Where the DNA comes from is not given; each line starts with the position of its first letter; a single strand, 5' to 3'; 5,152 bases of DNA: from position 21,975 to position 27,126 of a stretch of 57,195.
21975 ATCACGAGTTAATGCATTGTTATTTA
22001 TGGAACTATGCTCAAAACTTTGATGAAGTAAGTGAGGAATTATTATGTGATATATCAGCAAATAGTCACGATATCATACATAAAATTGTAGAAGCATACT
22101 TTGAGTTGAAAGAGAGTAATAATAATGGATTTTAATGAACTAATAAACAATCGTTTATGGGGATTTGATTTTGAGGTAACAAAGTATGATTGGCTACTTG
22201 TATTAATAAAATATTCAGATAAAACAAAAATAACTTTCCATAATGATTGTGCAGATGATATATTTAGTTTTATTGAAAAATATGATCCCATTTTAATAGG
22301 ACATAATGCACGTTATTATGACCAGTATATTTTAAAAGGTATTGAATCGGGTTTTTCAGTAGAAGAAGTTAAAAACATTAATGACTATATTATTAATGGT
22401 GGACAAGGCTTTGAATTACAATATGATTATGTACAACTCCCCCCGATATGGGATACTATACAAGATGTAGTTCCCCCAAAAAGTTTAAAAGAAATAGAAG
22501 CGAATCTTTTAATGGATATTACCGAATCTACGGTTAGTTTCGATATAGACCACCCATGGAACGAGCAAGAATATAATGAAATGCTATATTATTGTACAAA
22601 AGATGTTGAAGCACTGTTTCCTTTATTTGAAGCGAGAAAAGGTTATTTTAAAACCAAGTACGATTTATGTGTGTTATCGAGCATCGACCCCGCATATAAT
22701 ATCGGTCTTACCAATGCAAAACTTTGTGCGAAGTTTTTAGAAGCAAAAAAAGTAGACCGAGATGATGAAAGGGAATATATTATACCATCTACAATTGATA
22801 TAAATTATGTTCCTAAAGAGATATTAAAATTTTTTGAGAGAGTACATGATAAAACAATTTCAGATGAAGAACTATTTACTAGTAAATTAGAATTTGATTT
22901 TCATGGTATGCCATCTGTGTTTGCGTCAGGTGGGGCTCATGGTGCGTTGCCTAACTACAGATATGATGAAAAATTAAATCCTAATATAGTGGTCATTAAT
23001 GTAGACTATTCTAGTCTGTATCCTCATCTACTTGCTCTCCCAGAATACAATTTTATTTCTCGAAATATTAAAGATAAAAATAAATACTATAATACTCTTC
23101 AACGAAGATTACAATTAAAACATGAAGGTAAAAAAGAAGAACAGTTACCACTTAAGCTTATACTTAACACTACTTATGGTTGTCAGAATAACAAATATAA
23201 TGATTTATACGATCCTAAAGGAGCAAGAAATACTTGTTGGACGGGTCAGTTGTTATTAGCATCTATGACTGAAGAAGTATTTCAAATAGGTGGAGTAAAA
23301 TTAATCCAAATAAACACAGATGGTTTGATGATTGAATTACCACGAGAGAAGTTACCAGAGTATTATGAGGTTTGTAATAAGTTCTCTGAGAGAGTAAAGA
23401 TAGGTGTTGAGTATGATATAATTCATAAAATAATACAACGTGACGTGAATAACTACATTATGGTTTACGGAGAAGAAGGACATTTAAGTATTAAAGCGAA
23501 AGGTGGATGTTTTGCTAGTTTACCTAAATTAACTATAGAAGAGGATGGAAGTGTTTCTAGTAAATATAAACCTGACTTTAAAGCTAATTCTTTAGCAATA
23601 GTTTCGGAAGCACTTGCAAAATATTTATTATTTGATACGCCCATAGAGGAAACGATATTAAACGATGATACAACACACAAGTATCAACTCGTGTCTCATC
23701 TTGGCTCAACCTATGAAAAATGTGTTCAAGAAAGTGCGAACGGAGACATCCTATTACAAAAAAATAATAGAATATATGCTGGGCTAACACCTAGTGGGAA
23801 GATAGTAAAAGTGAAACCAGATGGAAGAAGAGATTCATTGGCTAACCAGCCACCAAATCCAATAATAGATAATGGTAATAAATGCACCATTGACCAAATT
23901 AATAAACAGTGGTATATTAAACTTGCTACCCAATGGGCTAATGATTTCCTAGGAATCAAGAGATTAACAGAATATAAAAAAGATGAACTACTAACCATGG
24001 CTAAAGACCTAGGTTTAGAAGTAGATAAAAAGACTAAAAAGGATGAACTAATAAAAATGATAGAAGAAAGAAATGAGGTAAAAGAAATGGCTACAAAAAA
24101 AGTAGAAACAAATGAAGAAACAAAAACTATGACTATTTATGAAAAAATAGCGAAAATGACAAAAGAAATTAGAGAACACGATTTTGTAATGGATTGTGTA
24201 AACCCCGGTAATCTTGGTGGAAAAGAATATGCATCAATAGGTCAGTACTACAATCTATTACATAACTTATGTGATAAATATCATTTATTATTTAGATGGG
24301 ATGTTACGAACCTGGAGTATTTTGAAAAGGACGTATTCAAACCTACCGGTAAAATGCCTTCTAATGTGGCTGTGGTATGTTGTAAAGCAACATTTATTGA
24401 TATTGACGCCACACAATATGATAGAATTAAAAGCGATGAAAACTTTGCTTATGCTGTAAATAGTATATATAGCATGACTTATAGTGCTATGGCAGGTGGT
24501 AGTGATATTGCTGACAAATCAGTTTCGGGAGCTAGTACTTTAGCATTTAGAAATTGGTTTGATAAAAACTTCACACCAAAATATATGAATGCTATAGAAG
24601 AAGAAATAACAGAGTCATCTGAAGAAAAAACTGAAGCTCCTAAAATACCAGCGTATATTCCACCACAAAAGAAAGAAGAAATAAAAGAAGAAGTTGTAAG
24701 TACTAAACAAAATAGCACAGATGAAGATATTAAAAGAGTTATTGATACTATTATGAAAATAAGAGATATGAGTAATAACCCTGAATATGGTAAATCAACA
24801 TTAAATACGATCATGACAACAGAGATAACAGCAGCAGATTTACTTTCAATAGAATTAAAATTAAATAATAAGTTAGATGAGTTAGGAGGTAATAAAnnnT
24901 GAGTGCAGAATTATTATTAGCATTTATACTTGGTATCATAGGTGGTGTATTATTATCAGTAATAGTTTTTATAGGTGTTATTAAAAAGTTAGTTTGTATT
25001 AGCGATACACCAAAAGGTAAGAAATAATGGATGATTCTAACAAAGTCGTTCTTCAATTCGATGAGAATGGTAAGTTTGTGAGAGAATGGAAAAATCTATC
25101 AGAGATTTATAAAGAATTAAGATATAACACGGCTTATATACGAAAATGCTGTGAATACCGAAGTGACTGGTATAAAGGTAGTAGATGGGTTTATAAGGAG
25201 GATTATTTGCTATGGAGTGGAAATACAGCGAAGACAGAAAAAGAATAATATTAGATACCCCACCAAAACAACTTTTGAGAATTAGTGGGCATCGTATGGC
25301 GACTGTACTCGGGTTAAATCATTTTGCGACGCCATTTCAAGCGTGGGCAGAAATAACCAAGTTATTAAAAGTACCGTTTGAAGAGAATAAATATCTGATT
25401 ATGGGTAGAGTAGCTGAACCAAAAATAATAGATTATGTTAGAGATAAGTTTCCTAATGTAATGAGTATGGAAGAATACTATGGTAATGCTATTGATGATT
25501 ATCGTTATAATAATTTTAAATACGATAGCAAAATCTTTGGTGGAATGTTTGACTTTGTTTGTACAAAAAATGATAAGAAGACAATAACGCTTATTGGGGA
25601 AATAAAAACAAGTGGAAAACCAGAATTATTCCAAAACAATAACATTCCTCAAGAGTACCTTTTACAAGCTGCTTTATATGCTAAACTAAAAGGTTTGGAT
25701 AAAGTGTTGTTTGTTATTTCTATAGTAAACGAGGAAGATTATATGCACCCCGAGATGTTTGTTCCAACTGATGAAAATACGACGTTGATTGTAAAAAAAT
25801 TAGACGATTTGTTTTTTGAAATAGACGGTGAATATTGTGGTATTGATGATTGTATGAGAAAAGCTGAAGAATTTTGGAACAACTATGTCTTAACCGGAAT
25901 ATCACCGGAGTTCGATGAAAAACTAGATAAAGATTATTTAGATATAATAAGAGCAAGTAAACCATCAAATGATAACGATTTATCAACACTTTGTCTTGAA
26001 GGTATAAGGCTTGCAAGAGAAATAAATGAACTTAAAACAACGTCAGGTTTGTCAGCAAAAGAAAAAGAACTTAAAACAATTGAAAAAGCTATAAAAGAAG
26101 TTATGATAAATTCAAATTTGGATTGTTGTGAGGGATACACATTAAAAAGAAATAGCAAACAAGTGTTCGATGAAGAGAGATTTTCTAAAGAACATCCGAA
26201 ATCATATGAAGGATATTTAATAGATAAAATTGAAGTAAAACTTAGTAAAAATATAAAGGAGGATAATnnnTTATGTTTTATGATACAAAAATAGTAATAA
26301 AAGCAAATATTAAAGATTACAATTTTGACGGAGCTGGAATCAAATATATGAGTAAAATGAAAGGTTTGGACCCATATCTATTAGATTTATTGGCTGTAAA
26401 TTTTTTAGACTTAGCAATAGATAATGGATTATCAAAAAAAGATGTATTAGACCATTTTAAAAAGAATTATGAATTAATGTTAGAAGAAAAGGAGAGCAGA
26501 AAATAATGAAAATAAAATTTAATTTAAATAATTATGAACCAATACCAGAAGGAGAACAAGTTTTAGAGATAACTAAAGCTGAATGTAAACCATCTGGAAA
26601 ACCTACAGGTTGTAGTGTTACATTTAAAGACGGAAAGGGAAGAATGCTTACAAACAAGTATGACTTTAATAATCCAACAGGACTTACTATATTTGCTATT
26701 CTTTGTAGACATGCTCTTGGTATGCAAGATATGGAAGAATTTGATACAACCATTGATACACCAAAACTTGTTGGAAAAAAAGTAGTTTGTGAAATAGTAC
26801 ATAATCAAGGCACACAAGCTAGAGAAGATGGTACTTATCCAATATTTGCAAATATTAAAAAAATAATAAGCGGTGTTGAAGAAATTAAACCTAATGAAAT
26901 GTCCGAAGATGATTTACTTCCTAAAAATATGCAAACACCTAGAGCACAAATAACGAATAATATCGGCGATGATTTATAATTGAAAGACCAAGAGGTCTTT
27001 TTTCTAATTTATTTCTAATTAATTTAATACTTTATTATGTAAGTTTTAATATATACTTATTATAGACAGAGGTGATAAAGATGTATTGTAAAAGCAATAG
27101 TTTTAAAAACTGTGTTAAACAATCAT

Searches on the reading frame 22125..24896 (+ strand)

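Call 27: search_protein_families(library=phrogs, proteins=[window:22125-24896:+], max_evalue=0.001)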
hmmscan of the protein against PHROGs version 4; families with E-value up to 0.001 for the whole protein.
window:22125-24896:+ (924 aa): 7 families
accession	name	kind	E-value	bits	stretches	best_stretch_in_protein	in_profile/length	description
phrog_1252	-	DNA, RNA and nucleotide metabolism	7.3e-116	389.3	1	6-613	49-656/663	DNA polymerase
phrog_18505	-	DNA, RNA and nucleotide metabolism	1.1e-19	71.9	1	335-529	32-208/349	DNA polymerase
phrog_4210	-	DNA, RNA and nucleotide metabolism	4.4e-15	55.6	1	8-205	719-905/1304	DNA polymerase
phrog_262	-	DNA, RNA and nucleotide metabolism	1.5e-06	27.6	1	327-407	500-588/856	DNA polymerase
phrog_2724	-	unknown function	1.2e-05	26.7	1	612-650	44-82/83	-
phrog_3281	-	DNA, RNA and nucleotide metabolism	7.7e-05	24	1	612-650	66-104/107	endonuclease VII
phrog_9487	-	unknown function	0.00025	22.3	1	612-687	2-78/133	-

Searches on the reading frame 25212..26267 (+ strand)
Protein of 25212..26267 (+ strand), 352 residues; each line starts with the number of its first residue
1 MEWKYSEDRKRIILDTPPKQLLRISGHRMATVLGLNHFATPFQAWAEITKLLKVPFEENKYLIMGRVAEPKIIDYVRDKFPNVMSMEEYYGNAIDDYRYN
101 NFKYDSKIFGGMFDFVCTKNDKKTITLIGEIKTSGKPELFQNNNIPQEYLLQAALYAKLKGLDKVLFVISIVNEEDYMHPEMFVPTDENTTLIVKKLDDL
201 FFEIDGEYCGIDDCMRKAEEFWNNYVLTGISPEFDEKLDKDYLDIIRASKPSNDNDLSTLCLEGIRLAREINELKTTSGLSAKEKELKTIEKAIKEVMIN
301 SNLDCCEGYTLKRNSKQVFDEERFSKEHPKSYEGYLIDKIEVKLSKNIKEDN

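Call 4: search_protein_families(library=pfam, proteins=[window:25212-26267:+], max_evalue=1)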
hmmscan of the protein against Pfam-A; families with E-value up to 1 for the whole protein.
window:25212-26267:+ (352 aa): 1 family
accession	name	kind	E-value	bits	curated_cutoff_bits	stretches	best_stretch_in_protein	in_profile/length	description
PF09588.16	YqaJ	-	0.0013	19.5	22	1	23-156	9-143/150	YqaJ-like viral recombinase domain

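Call 5: search_protein_families(library=phrogs, proteins=[window:25212-26267:+], max_evalue=0.1)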
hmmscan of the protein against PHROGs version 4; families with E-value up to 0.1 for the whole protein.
window:25212-26267:+ (352 aa): 2 families
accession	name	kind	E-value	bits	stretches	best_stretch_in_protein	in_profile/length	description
phrog_434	-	DNA, RNA and nucleotide metabolism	4e-26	93.1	1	23-342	67-361/372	RecE-like recombination exonuclease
phrog_1706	-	DNA, RNA and nucleotide metabolism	3.3e-05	24.5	1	102-224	115-219/293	CRISPR/Cas system associated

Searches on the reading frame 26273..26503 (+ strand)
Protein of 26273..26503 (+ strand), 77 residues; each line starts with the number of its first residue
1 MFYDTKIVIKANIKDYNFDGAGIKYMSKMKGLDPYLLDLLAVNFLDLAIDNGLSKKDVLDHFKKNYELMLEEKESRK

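Call 4: search_protein_families(library=pfam, proteins=[window:26273-26503:+], max_evalue=1)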
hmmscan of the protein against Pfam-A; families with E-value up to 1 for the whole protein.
window:26273-26503:+ (77 aa): 1 family
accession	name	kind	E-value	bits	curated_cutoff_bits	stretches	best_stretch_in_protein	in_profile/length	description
PF11043.13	Anti-RecBCD_p2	-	0.14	12.7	25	1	52-71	16-35/97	Bacteriophage P22, anti-RecBCD protein 2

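Call 5: search_protein_families(library=phrogs, proteins=[window:26273-26503:+], max_evalue=0.1)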
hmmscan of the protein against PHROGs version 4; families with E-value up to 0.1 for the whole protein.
window:26273-26503:+ (77 aa): 0 families

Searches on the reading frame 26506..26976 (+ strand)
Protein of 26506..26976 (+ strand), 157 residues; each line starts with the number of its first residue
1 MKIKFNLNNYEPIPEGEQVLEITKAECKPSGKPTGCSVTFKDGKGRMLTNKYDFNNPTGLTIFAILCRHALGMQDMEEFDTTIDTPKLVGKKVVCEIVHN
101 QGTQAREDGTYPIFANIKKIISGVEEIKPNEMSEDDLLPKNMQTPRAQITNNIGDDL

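Call 4: search_protein_families(library=pfam, proteins=[window:26506-26976:+], max_evalue=1)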
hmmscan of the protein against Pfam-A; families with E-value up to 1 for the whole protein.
window:26506-26976:+ (157 aa): 1 family
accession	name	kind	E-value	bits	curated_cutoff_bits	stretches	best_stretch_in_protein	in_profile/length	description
PF03730.19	Ku_C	-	0.077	14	23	1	53-93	6-47/90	Ku70/Ku80 C-terminal arm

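Call 5: search_protein_families(library=phrogs, proteins=[window:26506-26976:+], max_evalue=0.1)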
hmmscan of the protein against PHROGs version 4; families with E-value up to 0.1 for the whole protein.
window:26506-26976:+ (157 aa): 0 families
